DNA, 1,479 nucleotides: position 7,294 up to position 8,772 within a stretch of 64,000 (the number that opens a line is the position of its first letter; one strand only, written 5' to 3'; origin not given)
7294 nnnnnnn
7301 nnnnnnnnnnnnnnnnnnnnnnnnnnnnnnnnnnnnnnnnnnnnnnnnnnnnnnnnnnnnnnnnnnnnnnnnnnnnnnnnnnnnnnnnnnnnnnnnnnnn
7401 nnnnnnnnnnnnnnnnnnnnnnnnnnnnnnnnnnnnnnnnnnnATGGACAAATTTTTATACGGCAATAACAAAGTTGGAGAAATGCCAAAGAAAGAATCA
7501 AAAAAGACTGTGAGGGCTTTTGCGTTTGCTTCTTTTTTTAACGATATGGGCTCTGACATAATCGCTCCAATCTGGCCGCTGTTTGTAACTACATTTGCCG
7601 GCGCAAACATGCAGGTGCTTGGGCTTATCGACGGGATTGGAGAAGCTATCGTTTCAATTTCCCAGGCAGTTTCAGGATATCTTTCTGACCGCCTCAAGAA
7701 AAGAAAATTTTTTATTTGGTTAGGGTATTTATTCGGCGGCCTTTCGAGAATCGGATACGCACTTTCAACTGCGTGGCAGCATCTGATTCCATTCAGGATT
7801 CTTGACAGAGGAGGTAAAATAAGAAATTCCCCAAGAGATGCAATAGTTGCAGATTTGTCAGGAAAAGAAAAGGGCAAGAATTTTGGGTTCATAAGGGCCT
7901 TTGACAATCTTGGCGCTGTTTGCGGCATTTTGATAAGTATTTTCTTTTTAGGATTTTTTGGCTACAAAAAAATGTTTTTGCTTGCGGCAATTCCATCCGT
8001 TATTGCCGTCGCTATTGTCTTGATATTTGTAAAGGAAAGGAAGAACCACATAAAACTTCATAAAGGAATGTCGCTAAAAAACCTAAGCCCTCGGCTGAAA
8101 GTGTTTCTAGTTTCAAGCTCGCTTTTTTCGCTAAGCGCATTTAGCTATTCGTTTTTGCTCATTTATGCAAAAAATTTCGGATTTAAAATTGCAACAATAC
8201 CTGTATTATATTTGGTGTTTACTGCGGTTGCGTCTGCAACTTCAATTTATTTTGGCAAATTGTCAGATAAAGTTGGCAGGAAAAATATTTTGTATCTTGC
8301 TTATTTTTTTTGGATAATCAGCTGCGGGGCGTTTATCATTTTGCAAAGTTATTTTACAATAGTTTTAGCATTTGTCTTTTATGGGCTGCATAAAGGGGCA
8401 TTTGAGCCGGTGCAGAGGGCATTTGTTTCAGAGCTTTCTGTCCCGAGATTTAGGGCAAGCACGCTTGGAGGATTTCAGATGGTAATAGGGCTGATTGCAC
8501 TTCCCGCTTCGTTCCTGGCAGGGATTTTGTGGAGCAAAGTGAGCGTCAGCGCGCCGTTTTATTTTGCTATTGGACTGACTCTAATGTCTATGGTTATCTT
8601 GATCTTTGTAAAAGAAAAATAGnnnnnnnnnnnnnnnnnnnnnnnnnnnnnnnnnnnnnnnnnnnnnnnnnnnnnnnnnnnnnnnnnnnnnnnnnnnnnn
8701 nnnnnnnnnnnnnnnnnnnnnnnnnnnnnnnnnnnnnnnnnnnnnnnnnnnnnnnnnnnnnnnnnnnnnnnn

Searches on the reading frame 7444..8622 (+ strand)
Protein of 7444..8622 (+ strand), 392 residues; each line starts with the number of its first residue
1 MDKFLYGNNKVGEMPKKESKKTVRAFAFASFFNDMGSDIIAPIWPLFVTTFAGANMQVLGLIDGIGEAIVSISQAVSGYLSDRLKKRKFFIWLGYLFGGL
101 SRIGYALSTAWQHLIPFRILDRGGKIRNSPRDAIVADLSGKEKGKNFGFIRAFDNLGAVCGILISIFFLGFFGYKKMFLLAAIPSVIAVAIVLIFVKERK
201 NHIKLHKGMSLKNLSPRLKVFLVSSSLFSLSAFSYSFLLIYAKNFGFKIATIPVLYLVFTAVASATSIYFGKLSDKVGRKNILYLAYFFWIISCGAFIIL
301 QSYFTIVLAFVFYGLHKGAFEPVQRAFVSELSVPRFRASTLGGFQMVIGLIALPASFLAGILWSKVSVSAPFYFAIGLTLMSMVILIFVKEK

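Call 38: search_protein_families(library=pfam, proteins=[window:7444-8622:+], max_evalue=0.001)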
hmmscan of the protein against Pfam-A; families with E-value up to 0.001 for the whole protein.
window:7444-8622:+ (392 aa): 2 families
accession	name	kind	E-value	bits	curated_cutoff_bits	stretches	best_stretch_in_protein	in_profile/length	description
PF07690.21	MFS_1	-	3.1e-41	141.9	33.4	2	27-239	2-217/347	Major Facilitator Superfamily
PF00083.30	Sugar_tr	-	0.0006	19.2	22.3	0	254-389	50-191/452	Sugar (and other) transporter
